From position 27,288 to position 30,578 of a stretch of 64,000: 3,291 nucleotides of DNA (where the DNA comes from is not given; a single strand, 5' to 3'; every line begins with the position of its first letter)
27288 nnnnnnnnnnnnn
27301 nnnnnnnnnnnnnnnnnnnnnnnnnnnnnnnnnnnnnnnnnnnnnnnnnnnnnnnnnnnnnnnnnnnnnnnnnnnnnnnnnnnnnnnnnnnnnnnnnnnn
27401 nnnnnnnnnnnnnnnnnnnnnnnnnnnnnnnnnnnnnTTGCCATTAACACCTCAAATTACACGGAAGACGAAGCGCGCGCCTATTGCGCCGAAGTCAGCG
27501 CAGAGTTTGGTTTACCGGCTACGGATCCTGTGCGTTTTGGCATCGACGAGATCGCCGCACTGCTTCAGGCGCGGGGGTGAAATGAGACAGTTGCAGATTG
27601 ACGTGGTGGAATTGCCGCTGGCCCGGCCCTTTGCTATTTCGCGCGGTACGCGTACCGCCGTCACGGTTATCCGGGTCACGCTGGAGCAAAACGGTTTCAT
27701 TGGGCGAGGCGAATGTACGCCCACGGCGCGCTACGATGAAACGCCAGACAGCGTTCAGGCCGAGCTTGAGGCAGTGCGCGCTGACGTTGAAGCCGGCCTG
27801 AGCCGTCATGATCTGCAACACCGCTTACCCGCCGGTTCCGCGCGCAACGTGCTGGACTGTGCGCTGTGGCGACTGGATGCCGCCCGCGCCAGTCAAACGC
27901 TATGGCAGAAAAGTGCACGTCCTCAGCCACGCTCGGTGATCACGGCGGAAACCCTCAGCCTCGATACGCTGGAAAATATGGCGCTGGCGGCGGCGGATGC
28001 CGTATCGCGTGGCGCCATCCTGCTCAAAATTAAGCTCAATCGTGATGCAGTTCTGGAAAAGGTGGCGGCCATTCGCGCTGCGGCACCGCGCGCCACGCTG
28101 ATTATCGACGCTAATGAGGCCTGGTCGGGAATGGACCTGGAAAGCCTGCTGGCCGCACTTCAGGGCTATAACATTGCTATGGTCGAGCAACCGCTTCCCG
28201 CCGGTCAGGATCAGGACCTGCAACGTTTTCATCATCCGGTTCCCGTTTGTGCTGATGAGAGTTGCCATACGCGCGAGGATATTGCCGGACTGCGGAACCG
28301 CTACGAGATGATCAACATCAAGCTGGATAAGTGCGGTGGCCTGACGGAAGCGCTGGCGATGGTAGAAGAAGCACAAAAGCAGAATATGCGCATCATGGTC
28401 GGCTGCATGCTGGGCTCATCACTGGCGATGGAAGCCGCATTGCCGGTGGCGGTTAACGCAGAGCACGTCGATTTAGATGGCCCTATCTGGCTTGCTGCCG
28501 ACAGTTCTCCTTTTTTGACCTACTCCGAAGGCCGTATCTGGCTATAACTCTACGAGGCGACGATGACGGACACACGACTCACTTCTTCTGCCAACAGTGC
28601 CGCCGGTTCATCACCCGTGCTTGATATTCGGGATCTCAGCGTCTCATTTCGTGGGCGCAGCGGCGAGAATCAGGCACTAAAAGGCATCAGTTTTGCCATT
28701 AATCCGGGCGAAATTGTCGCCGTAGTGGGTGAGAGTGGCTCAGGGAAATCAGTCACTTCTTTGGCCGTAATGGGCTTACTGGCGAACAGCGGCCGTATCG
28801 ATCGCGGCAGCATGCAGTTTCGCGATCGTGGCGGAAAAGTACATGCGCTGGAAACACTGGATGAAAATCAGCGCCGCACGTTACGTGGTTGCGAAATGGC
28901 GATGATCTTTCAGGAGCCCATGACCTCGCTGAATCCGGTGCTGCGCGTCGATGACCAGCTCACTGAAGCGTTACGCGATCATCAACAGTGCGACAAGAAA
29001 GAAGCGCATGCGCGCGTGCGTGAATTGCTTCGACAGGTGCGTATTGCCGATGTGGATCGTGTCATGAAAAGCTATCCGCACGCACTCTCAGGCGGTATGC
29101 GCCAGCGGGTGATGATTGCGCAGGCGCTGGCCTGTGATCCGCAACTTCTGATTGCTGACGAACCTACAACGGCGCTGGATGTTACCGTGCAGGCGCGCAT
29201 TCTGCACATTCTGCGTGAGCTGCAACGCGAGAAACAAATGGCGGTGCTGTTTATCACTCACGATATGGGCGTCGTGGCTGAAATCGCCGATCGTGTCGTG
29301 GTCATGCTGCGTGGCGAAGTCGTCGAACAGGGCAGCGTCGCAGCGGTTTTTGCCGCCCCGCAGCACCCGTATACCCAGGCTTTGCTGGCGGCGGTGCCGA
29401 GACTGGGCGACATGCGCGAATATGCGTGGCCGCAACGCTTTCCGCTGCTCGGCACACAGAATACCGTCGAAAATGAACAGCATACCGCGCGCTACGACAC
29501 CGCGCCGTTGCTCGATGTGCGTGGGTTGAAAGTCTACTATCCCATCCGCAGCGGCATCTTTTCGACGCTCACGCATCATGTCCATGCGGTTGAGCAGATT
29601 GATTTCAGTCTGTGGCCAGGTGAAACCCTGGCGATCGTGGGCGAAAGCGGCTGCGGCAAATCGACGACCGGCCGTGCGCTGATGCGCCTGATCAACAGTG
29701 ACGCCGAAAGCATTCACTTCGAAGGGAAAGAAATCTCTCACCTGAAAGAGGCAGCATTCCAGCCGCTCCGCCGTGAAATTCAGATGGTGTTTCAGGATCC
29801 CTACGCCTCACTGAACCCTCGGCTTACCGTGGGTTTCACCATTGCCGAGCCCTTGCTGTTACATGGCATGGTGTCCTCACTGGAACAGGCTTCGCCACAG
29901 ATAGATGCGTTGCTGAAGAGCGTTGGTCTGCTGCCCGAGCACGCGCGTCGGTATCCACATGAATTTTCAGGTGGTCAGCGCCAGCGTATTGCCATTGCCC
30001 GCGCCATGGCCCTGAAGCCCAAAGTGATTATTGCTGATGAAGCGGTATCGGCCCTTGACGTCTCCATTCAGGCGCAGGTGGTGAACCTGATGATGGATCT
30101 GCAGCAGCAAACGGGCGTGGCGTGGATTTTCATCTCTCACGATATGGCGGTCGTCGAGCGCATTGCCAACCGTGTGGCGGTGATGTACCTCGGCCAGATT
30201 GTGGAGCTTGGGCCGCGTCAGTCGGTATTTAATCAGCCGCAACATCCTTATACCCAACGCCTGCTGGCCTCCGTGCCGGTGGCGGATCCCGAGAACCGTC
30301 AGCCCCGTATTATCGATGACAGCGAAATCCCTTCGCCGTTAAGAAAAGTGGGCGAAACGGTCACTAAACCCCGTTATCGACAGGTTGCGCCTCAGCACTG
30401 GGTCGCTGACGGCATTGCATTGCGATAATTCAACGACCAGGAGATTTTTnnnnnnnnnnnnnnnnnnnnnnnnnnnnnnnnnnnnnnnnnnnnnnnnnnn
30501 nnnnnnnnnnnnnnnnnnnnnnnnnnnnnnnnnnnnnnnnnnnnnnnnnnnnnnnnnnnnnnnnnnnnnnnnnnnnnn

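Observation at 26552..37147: Putative D-amino-acid peptide (murein-peptide-like) uptake and catabolism module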

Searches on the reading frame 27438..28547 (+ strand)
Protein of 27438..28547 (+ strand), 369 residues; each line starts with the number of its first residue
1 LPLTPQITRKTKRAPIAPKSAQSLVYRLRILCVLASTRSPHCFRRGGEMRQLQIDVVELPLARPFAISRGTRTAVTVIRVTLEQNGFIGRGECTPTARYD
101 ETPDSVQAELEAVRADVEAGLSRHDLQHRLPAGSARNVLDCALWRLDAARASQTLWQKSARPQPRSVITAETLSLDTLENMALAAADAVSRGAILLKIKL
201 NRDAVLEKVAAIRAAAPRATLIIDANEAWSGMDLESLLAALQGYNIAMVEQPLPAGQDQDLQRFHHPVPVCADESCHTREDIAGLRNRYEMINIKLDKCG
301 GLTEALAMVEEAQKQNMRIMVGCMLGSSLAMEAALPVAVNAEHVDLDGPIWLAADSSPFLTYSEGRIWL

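Call 3: search_protein_families(library=pfam, proteins=[window:27438-28547:+])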
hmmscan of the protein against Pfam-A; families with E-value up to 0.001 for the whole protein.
window:27438-28547:+ (369 aa): 2 families
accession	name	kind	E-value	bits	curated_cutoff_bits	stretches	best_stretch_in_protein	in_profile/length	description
PF13378.12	MR_MLE_C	-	6.1e-28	98.5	29.4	1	182-343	3-173/219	Enolase C-terminal domain-like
PF02746.21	MR_MLE_N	-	5.4e-09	36.7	22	1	57-157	9-114/117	Mandelate racemase / muconate lactonizing enzyme, N-terminal domain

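Call 4: search_protein_families(library=ncbifam, proteins=[window:27438-28547:+])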
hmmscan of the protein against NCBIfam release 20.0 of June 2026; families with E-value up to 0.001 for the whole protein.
window:27438-28547:+ (369 aa): 11 families
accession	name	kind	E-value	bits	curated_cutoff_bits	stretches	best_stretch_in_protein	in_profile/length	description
NF042940.1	racemase_DgcA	equivalog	1.1e-130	435.6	400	1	53-367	2-314/323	N-acetyl-D-Glu racemase DgcA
NF011708.0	PRK15129.1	equivalog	3.9e-111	371.1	343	1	49-368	1-320/321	L-Ala-D/L-Glu epimerase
NF041118.1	A_G_epim_Thtga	equivalog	1.6e-30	106.4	500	1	50-353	4-324/341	L-Ala-D/L-Glu epimerase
TIGR01928.1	menC_lowGC_arch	equivalog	3.4e-23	82.2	200.65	1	57-331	3-290/325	o-succinylbenzoate synthase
TIGR02534.1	mucon_cyclo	subfamily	2.3e-19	69.7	334.95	1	54-344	6-317/368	muconate/chloromuconate family cycloisomerase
TIGR01927.1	menC_gam_Gplu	equivalog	5.1e-12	45.7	130.55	1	58-340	4-281/307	o-succinylbenzoate synthase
NF047820.1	TalGalacDh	equivalog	1.1e-09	37.7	500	1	137-350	109-332/371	L-talarate/galactarate dehydratase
NF043002.1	HProlDhtase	equivalog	1.7e-08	33.7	500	1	135-321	101-291/366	cis-3-hydroxy-L-proline dehydratase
NF002739.0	PRK02714.1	equivalog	1.8e-07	31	259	1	54-339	7-288/320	o-succinylbenzoate synthase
NF003473.0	PRK05105.1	equivalog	3.3e-06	26.4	236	1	175-333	127-282/331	o-succinylbenzoate synthase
NF010624.0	PRK14017.1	equivalog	1.6e-05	24.2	311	1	202-341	160-303/382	galactonate dehydratase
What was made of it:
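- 27582..28547 (+): dgcA: enolase-superfamily N-acyl-D-Glu racemase/epimerase (321 aa), starting 1 nt after the dgcN stop. NF042940 DgcA scores 435.6 (cut-off 400) and NF011708 YcjG scores 371 (cut-off 343) (call 4).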

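Call 24: search_solved_structures(query=window:27582-28547:+, max_evalue=1e-20, show_alignments=2)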
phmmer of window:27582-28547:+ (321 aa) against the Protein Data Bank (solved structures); distinct sequences matched with E-value up to 1e-20: 9.
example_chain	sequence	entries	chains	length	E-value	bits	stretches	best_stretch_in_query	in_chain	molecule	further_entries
1jpd_X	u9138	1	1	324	2.9e-92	312.4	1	4-319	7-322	L-Ala-D/L-Glu Epimerase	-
4gfi_A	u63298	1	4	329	1.6e-81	277.1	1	2-316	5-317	Mandelate racemase/muconate lactonizing enzyme family protein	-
3iji_A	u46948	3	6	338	3.4e-30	108.6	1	9-318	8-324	Muconate cycloisomerase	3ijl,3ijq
3u9i_A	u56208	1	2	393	2.4e-25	92.7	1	2-318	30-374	Mandelate racemase/muconate lactonizing enzyme, C-terminal domain protein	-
3jva_A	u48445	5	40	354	5.1e-24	88.3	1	2-301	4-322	Dipeptide Epimerase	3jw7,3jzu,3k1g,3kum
3s5s_A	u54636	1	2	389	9.9e-24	87.4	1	2-307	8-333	Mandelate racemase/muconate lactonizing enzyme family protein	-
3q45_A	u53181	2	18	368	3.1e-23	85.7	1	10-308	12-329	Mandelate racemase/muconate lactonizing enzyme family; possible chloromuconate cycloisomer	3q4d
1jpm_A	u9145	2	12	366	1.3e-22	83.7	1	6-316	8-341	L-Ala-D/L-Glu Epimerase | similar to chloromuconate cycloisomerase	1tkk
2zad_A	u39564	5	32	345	5.4e-22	81.7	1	30-302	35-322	Muconate cycloisomerase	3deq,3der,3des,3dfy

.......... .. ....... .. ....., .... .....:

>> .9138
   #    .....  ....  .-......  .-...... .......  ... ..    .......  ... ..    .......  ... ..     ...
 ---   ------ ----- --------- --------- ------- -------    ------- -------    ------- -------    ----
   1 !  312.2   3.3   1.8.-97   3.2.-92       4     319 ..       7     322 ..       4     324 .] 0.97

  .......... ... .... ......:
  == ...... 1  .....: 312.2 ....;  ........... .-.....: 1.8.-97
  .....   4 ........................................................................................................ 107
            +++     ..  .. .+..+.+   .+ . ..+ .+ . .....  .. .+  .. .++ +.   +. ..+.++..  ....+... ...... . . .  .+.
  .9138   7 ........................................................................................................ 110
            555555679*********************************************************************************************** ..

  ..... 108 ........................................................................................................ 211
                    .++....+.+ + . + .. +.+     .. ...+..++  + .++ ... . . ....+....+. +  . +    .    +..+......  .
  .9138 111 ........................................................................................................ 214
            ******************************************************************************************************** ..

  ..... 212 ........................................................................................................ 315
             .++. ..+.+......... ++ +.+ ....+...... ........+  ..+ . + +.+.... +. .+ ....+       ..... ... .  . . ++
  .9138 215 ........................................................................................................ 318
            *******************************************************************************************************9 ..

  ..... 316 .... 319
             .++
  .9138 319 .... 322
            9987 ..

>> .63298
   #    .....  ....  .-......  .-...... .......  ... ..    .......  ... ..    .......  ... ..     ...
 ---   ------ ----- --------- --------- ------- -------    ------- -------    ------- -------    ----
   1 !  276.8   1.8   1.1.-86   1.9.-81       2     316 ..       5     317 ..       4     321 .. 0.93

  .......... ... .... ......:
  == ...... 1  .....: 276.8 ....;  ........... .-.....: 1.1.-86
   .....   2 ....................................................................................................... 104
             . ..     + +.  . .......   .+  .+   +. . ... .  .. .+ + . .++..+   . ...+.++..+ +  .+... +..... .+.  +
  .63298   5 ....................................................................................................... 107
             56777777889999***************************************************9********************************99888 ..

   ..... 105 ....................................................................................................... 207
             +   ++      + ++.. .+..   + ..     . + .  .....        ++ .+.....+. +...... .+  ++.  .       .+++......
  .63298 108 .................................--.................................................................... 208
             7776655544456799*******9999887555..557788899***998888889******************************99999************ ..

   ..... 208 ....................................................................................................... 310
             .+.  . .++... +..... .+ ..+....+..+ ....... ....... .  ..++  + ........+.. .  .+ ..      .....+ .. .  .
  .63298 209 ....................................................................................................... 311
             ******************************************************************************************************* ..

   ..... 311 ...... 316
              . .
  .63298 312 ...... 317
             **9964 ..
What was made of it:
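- On L-Ala-D/L-Glu epimerase (YcjG/YkfB): KIK, NIKLDK and DLD are conserved in the alignment to 1JPD (call 24).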

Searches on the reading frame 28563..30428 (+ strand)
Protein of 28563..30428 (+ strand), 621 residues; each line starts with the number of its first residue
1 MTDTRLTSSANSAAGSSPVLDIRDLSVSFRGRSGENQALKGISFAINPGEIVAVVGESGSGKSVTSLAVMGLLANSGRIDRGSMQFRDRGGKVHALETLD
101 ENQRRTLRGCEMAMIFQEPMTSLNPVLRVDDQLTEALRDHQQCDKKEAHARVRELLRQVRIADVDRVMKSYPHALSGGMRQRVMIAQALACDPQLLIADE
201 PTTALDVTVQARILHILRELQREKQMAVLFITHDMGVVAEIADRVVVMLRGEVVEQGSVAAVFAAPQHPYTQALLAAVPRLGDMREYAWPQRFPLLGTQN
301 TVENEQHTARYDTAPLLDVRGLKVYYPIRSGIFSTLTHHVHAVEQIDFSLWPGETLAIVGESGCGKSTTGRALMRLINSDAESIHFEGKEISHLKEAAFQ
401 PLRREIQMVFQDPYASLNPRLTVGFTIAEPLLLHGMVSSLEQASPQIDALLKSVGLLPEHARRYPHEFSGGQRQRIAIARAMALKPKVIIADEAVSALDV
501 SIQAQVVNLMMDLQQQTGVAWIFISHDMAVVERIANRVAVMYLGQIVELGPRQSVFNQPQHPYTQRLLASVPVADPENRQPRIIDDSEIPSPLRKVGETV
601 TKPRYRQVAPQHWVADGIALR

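Call 3: search_protein_families(library=pfam, proteins=[window:28563-30428:+])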
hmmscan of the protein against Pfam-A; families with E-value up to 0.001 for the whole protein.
window:28563-30428:+ (621 aa): 11 families
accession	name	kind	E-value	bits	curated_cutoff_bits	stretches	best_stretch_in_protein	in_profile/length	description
PF00005.33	ABC_tran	-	3.2e-63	212.8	25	2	344-495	2-136/137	ABC transporter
PF08352.17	oligo_HPY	-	3e-19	69.6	27.1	2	547-582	1-36/65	Oligopeptide/dipeptide transporter, C-terminal region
PF02463.25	SMC_N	-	3.1e-15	56.6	40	2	50-245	25-208/220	RecF/RecN/SMC N terminal domain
PF13304.12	AAA_21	-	1.2e-10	42.4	27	1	176-238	239-303/304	AAA domain, putative AbiEii toxin, Type IV TA system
PF13401.12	AAA_22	-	2.4e-07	31.6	27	1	356-524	8-121/130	AAA domain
PF13191.12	AAA_16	-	5.2e-07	30.7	32.6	0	354-515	25-161/167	AAA ATPase domain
PF20703.3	nSTAND1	-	3.9e-06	27.2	27.1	0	29-158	16-147/379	Novel STAND NTPase 1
PF13555.12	AAA_29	-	6.4e-06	26.3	27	0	353-379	23-48/61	P-loop containing region of AAA domain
PF00485.24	PRK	-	0.00054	20.3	22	0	357-397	3-44/196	Phosphoribulokinase / Uridine kinase family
PF00004.35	AAA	-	0.0006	20.7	21.2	0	358-532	3-115/131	ATPase family associated with various cellular activities (AAA)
PF20720.3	nSTAND3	-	0.00085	19.5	27.2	0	354-397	18-60/155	Novel STAND NTPase 3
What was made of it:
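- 28563..30428 (+): Fused double-NBD ABC ATPase of the peptide (GsiA-like) type. Two ABC_tran and two oligo_HPY domains (call 3).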

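Call 4: search_protein_families(library=ncbifam, proteins=[window:28563-30428:+])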
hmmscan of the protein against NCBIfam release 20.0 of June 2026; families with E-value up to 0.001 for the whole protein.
window:28563-30428:+ (621 aa): 190 families (the best 25 are shown)
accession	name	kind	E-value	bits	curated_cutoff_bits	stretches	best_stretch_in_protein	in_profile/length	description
NF007613.0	PRK10261.1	equivalog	9.4e-249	827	1077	1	16-616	9-613/623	glutathione ABC transporter ATP-binding protein GsiA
NF008453.0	PRK11308.1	subfamily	3.1e-174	578.9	408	2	311-595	7-289/334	dipeptide ABC transporter ATP-binding protein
NF011713.0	PRK15134.1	equivalog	4.3e-169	563.5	834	1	17-569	3-527/529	microcin C ABC transporter ATP-binding protein YejF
NF011659.0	PRK15079.1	equivalog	7.8e-161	534.3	540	2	313-605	8-304/334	murein tripeptide/oligopeptide ABC transporter ATP binding protein OppF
NF043079.1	MMSYN1_0167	equivalog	2.7e-158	528.2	740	4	101-284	297-480/561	oligopeptide ABC transporter ATP-binding protein OppD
NF007010.1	PRK09473.1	subfamily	8.7e-157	520.8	575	2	20-283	2-259/318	oligopeptide ABC transporter ATP-binding protein OppD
NF008246.0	PRK11022.1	equivalog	2.2e-155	516.7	541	2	19-282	3-261/326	dipeptide ABC transporter ATP-binding protein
NF043071.1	DppF_dipep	equivalog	1.9e-151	504.1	660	2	309-595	6-290/331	dipeptide ABC transporter ATP-binding subunit DppF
NF043078.1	MMSYN1_0168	equivalog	5.7e-138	461.3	800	5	447-614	473-638/649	oligopeptide ABC transporter ATP-binding protein OppF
NF047578.1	opine_ATP_CntD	equivalog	3.3e-133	442.9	380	2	20-281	3-256/266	staphylopine uptake ABC transporter ATP-binding protein CntD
TIGR02770.1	nickel_nikD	equivalog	3.9e-133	441.9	318.7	2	40-277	3-228/230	nickel import ATP-binding protein NikD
NF047576.1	opine_ATP_CntF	equivalog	9.8e-133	441.3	385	2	20-281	3-256/264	staphylopine uptake ABC transporter ATP-binding protein CntF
TIGR02769.1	nickel_nikE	equivalog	5.4e-124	412.9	332.55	2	316-579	2-261/265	nickel import ATP-binding protein NikE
NF007739.0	PRK10419.1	subfamily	7.8e-119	396.1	354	2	316-575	3-258/268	nickel ABC transporter ATP-binding protein NikE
NF011692.0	PRK15112.1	equivalog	4.2e-109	364.3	452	2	316-570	5-253/269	putrescine export ABC transporter ATP-binding protein SapF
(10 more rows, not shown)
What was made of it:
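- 28563..30428 (+): The GsiA model scores 827 bits, below its cut-off of 1077 (call 4).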
